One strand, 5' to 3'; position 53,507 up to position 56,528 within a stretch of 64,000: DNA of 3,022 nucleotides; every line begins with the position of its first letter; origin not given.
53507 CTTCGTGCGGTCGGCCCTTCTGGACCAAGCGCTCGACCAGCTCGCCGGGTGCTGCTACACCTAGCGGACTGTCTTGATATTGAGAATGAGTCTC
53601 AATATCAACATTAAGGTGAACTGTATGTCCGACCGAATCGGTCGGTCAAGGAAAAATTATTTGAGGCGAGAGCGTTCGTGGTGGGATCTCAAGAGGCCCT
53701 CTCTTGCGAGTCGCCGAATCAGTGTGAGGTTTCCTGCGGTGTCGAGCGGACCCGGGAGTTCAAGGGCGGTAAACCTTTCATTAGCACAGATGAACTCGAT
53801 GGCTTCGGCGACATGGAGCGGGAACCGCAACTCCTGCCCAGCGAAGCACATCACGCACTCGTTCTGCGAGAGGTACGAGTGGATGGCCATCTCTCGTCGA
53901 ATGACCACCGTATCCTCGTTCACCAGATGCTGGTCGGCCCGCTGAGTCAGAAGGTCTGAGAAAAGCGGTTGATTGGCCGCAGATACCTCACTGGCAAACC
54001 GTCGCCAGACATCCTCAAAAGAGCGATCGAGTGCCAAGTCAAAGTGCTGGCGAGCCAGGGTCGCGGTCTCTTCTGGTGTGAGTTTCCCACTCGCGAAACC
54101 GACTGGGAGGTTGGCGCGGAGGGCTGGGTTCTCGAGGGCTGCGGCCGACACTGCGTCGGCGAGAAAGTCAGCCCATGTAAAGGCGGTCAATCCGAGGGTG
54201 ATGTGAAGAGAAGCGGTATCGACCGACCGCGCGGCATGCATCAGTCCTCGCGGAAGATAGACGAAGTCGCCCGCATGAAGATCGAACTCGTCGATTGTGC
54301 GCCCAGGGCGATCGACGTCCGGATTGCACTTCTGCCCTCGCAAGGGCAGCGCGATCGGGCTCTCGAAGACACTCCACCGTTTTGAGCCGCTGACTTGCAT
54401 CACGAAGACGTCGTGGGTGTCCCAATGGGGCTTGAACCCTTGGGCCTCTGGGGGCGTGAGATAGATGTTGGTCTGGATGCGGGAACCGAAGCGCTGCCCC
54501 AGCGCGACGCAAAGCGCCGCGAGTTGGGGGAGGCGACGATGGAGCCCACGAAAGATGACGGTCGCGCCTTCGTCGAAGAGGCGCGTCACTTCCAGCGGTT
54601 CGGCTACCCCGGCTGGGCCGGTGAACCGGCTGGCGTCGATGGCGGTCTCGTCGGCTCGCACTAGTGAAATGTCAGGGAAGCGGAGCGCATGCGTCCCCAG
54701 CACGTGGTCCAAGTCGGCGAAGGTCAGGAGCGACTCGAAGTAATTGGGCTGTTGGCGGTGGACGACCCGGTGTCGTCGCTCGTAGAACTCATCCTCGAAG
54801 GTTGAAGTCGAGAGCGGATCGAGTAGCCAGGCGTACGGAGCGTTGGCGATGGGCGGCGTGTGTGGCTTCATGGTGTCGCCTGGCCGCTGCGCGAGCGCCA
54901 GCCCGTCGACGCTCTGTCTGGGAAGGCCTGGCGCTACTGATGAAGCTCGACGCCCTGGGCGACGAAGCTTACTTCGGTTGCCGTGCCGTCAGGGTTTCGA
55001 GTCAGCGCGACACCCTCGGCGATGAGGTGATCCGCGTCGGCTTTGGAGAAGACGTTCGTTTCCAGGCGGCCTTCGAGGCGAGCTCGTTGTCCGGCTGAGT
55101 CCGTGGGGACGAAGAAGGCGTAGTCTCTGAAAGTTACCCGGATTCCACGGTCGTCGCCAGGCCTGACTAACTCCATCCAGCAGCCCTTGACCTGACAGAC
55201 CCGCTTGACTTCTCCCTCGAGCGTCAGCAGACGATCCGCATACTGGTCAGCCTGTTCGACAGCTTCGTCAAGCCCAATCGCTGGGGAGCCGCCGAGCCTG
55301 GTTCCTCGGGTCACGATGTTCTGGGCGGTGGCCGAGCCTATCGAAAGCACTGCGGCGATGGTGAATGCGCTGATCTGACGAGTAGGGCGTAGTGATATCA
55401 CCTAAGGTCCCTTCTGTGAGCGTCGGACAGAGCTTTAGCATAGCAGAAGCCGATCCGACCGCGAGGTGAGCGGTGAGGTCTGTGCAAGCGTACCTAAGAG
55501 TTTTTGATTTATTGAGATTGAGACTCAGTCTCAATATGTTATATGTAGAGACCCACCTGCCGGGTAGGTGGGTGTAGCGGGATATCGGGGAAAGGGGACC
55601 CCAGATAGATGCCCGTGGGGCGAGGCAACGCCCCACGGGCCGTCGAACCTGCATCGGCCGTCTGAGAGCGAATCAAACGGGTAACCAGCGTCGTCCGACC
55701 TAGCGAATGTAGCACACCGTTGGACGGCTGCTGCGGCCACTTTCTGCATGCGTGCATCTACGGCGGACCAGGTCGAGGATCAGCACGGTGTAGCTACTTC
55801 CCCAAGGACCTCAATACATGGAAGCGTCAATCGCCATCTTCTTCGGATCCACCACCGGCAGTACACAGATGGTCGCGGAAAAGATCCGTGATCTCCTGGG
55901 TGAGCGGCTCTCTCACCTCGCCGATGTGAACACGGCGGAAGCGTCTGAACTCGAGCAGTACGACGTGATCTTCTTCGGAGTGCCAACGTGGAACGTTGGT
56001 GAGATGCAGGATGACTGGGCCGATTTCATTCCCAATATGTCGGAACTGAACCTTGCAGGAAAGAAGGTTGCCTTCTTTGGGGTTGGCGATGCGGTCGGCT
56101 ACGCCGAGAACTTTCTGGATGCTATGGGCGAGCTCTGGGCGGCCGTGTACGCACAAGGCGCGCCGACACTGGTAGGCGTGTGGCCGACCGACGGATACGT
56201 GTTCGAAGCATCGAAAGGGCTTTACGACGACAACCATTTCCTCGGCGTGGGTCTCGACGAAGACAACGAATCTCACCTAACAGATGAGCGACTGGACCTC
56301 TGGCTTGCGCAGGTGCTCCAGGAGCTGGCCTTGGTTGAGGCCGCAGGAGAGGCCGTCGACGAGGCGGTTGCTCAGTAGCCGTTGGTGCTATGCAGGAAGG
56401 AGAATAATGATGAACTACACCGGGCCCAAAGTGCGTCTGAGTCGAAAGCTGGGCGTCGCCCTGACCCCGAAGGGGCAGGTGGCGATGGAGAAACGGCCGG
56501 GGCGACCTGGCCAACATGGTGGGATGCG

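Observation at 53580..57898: A near-identical palindrome embedded in three promoters: candidate Fur-family (iron-responsive) regulon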

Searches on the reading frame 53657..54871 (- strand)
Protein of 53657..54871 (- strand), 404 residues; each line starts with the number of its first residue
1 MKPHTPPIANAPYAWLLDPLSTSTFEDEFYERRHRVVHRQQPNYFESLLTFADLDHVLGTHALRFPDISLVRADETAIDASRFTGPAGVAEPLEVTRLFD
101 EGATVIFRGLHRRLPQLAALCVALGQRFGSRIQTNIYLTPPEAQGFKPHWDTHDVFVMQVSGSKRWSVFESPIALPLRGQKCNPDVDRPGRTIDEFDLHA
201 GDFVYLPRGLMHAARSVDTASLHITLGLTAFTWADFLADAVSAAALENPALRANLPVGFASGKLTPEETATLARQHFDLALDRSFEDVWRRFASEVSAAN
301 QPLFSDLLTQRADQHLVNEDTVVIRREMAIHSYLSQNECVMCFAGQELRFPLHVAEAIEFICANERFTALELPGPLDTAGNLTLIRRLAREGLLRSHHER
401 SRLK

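Call 8: search_protein_families(library=pfam, proteins=[window:53657-54871:-], max_evalue=0.01)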
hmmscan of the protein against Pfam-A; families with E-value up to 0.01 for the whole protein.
window:53657-54871:- (404 aa): 3 families
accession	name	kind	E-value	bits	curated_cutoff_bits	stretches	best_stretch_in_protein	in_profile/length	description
PF08007.18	JmjC_2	-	1.7e-26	92.7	22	1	126-235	19-126/127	JmjC domain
PF13621.12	Cupin_8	-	6.2e-05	23.5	27.4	0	131-218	131-236/252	Cupin-like domain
PF07883.17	Cupin_2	-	0.006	16.7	27.2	0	195-223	37-65/70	Cupin domain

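Call 29: search_protein_families(library=ncbifam, proteins=[window:53657-54871:-], max_evalue=0.001)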
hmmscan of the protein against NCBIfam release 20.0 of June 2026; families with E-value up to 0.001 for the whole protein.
window:53657-54871:- (404 aa): 0 families

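Call 54: search_solved_structures(query=window:53657-54871:-, max_evalue=0.001)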
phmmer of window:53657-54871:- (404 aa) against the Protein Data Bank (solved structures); distinct sequences matched with E-value up to 0.001: 16.
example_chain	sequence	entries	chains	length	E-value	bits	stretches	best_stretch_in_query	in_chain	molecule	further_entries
4cco_A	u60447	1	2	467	7e-31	111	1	12-260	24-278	BIFUNCTIONAL LYSINE-SPECIFIC DEMETHYLASE AND HISTIDYL-HYDROXYLASE NO66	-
4y4r_A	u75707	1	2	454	3.4e-30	108.7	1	12-260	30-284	Bifunctional lysine-specific demethylase and histidyl-hydroxylase NO66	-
4y33_A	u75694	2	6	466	3.6e-30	108.6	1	12-260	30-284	Bifunctional lysine-specific demethylase and histidyl-hydroxylase NO66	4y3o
4ccm_A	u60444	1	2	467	3.6e-30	108.6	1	12-260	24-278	BIFUNCTIONAL LYSINE-SPECIFIC DEMETHYLASE AND HISTIDYL-HYDROXYLASE NO66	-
4ccn_A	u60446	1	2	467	4.8e-30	108.2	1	12-260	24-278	BIFUNCTIONAL LYSINE-SPECIFIC DEMETHYLASE AND HISTIDYL-HYDROXYLASE NO66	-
4e4h_A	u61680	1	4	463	6.6e-30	107.8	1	12-260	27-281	Lysine-specific demethylase NO66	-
4ccj_A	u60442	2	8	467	6.7e-30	107.7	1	12-260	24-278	BIFUNCTIONAL LYSINE-SPECIFIC DEMETHYLASE AND HISTIDYL-HYDROXYLASE NO66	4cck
4diq_A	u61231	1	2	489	7.6e-30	107.6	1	12-260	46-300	Lysine-specific demethylase NO66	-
4bxf_A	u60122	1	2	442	1.5e-29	106.6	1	13-276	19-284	BIFUNCTIONAL LYSINE-SPECIFIC DEMETHYLASE AND HISTIDYL-HYDROXYLASE MINA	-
2xdv_A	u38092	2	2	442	5.5e-29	104.7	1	13-276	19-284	MYC-INDUCED NUCLEAR ANTIGEN | BIFUNCTIONAL LYSINE-SPECIFIC DEMETHYLASE AND HISTIDYL-HYDROXYLASE MINA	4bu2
7zcc_A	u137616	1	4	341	2.4e-08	36.8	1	10-243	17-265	Uncharacterized protein YxbC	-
1vrb_A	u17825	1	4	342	2.4e-08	36.8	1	10-243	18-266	Putative asparaginyl hydroxylase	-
4ccl_A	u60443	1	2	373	1.8e-06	30.6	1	143-230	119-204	50S RIBOSOMAL PROTEIN L16 ARGININE HYDROXYLASE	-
4nub_A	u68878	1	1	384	1.9e-06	30.5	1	143-230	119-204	50S ribosomal protein L16 arginine hydroxylase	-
4lit_A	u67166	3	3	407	2.1e-06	30.4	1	143-230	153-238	50S ribosomal protein L16 arginine hydroxylase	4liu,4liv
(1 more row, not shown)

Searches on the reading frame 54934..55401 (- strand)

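Call 8: search_protein_families(library=pfam, proteins=[window:54934-55401:-], max_evalue=0.01)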
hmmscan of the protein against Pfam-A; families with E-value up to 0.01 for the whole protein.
window:54934-55401:- (155 aa): 1 family
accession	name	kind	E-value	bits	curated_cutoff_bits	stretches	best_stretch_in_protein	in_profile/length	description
PF16267.10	DUF4920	-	2.8e-18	66.2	25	1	60-128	14-81/87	Domain of unknown function (DUF4920)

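Call 29: search_protein_families(library=ncbifam, proteins=[window:54934-55401:-], max_evalue=0.001)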
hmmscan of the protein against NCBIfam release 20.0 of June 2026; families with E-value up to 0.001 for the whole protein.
window:54934-55401:- (155 aa): 0 families

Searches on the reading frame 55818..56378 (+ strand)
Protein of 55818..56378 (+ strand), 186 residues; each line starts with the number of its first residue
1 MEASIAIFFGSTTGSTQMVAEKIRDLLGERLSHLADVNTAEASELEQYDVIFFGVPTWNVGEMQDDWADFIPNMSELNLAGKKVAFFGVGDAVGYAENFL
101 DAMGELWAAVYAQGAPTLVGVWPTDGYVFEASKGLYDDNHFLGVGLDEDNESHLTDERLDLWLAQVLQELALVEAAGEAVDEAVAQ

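Call 8: search_protein_families(library=pfam, proteins=[window:55818-56378:+], max_evalue=0.01)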
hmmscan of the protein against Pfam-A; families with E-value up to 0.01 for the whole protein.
window:55818-56378:+ (186 aa): 3 families
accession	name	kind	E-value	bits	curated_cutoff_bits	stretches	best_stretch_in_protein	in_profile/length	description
PF00258.30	Flavodoxin_1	-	1.3e-21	77.7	25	1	7-162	1-143/143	Flavodoxin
PF12724.12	Flavodoxin_5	-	1.5e-08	35.5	27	1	7-90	2-84/145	Flavodoxin domain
PF12641.12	Flavodoxin_3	-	1.5e-07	31.8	27.5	1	7-99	2-86/160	Flavodoxin domain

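Call 12: find_encoding_contigs(protein=window:55818-56375:+, flank=10000, max_places=10)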
Protein window:55818-56375:+ (186 aa): 23 contigs read that carry it; 10 places shown.
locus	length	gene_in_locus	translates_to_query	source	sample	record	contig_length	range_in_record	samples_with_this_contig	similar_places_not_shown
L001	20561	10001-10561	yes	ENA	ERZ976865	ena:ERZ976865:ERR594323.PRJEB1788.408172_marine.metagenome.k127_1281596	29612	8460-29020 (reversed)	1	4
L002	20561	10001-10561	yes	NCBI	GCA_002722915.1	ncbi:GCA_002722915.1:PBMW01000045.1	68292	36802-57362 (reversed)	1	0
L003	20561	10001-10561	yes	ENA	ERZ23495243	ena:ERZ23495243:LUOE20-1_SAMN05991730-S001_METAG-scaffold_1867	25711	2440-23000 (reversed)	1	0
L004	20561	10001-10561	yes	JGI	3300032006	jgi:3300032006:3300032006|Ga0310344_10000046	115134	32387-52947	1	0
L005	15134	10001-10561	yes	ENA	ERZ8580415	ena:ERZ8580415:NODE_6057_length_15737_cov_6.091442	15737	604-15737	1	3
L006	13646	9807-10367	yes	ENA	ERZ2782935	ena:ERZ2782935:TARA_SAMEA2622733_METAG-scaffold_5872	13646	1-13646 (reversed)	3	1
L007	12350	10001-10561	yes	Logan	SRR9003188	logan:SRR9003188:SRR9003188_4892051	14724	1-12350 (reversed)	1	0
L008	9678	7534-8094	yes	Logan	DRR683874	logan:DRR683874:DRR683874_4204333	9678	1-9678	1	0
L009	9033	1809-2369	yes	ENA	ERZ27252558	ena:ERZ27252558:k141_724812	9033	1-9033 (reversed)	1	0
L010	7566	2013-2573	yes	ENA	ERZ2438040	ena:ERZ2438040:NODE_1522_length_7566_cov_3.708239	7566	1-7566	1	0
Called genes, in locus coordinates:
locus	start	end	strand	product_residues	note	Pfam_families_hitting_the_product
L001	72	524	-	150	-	-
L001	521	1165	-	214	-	PF18920:DUF5671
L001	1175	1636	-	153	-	PF12802:MarR_2, PF13384:HTH_23 (weak), PF13551:HTH_29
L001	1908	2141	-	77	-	-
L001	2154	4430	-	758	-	PF07715:Plug, PF00593:TonB_dep_Rec_b-barrel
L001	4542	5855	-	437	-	PF13360:PQQ_2, PF01011:PQQ (faint), PF13570:Beta-prop_ACSF4, PF13360:PQQ_2 (weak)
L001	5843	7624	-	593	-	-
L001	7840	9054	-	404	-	PF08007:JmjC_2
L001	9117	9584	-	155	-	PF16267:DUF4920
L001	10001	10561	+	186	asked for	PF12641:Flavodoxin_3, PF12724:Flavodoxin_5, PF00258:Flavodoxin_1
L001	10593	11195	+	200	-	PF00163:Ribosomal_S4, PF01479:S4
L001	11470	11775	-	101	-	PF20584:DUF6787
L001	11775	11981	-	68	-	-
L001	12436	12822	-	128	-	PF03840:SecG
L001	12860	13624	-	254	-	PF00121:TIM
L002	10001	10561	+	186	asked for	PF12641:Flavodoxin_3, PF12724:Flavodoxin_5, PF00258:Flavodoxin_1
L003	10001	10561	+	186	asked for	PF12641:Flavodoxin_3, PF12724:Flavodoxin_5, PF00258:Flavodoxin_1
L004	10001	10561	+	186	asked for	PF12641:Flavodoxin_3, PF12724:Flavodoxin_5, PF00258:Flavodoxin_1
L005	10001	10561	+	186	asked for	PF12641:Flavodoxin_3, PF12724:Flavodoxin_5, PF00258:Flavodoxin_1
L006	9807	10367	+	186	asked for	PF12641:Flavodoxin_3, PF12724:Flavodoxin_5, PF00258:Flavodoxin_1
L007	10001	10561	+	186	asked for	PF12641:Flavodoxin_3, PF12724:Flavodoxin_5, PF00258:Flavodoxin_1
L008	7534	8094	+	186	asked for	PF12641:Flavodoxin_3, PF12724:Flavodoxin_5, PF00258:Flavodoxin_1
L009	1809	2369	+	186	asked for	PF12641:Flavodoxin_3, PF12724:Flavodoxin_5, PF00258:Flavodoxin_1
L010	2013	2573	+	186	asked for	PF12641:Flavodoxin_3, PF12724:Flavodoxin_5, PF00258:Flavodoxin_1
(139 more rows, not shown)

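Call 29: search_protein_families(library=ncbifam, proteins=[window:55818-56378:+], max_evalue=0.001)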
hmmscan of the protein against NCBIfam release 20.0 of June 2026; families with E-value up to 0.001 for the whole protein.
window:55818-56378:+ (186 aa): 20 families
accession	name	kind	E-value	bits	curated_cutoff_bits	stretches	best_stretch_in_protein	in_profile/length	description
TIGR01752.1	flav_long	equivalog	2.4e-58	196.4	146.75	1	5-170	2-166/167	flavodoxin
NF006737.0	PRK09267.1-3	equivalog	2e-54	183.8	238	1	3-174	2-172/174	flavodoxin FldA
NF009023.0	PRK12359.1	equivalog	3.5e-54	183.3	215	1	4-171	2-169/172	flavodoxin FldB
NF006739.0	PRK09267.1-5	subfamily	7.8e-54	181.9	175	1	4-170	3-167/168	flavodoxin FldA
NF006735.0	PRK09267.1-1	equivalog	9.5e-54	181.8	315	1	3-174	2-172/176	flavodoxin FldA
NF006736.0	PRK09267.1-2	equivalog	1.8e-52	177.3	202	1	3-166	2-160/161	flavodoxin FldA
NF006738.0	PRK09267.1-4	equivalog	3.1e-48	163.6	172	1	4-170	2-170/171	flavodoxin FldA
TIGR01753.1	flav_short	equivalog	6.8e-18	65.5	123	1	5-112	1-115/140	flavodoxin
NF005246.0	PRK06756.1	subfamily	2e-16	60.3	130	1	4-92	3-94/148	flavodoxin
NF005216.0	PRK06703.1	subfamily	1.1e-14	54.8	127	1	4-115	3-114/151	flavodoxin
TIGR01754.1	flav_RNR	hypoth_equivalog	1.2e-09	38.3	163.8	1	6-118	4-117/140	putative ribonucleotide reductase-associated flavodoxin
NF005587.0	PRK07308.1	equivalog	1.6e-09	38.1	138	1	6-114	5-113/147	flavodoxin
NF006747.0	PRK09271.1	equivalog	5.6e-09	35.9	104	1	5-106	3-110/160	flavodoxin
NF045594.1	flavodox_BilS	equivalog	3.5e-07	30.3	155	1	6-92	2-79/160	flavodoxin family protein BilS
NF006531.0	PRK09004.1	equivalog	1.8e-06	27.8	158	1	3-118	2-117/146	FMN-binding protein MioC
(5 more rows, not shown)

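Call 49: list_cluster_members(proteins=[window:55818-56375:+, window:56410-57009:+, window:53657-54871:-, L123:3881-4369:-, L127:78-566:+, L154:1257-1742:-, L110:6616-7173:-, L138:935-1366:-, L096:4636-5052:+, L118:2036-2530:-])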
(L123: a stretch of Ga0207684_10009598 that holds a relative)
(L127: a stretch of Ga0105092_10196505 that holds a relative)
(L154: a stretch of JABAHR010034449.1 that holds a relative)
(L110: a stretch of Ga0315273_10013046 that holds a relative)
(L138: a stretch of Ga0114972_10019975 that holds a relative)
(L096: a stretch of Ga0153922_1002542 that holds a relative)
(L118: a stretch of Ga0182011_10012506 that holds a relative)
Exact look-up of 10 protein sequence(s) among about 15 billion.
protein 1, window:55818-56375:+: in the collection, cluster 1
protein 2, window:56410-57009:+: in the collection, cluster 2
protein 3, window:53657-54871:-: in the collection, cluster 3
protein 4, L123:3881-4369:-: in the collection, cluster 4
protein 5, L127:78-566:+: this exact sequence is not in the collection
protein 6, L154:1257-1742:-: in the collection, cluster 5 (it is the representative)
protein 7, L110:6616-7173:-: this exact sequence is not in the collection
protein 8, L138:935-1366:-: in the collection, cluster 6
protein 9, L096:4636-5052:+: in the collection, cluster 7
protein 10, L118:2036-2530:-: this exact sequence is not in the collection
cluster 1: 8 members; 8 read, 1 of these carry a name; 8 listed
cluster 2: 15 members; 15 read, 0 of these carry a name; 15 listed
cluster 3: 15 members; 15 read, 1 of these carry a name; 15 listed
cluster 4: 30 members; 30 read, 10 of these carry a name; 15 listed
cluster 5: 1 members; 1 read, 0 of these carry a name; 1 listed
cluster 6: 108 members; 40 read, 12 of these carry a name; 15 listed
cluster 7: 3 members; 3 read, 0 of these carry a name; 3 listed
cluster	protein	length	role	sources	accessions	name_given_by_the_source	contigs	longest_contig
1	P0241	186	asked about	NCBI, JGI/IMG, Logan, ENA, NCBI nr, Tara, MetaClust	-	-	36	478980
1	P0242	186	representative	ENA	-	-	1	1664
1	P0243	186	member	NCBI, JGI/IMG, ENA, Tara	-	strand:- start:2770 stop:3330 length:561 start_codon:yes stop_codon:yes gene_type:complete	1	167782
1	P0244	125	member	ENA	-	-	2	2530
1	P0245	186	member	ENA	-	-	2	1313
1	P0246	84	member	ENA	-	-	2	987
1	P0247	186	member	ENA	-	-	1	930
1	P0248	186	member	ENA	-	-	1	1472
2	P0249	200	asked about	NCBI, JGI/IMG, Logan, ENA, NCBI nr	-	-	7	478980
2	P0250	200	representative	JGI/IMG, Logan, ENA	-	-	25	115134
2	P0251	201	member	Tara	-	-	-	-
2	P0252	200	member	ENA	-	-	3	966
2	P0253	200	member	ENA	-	-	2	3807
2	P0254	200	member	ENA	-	-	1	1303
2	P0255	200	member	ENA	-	-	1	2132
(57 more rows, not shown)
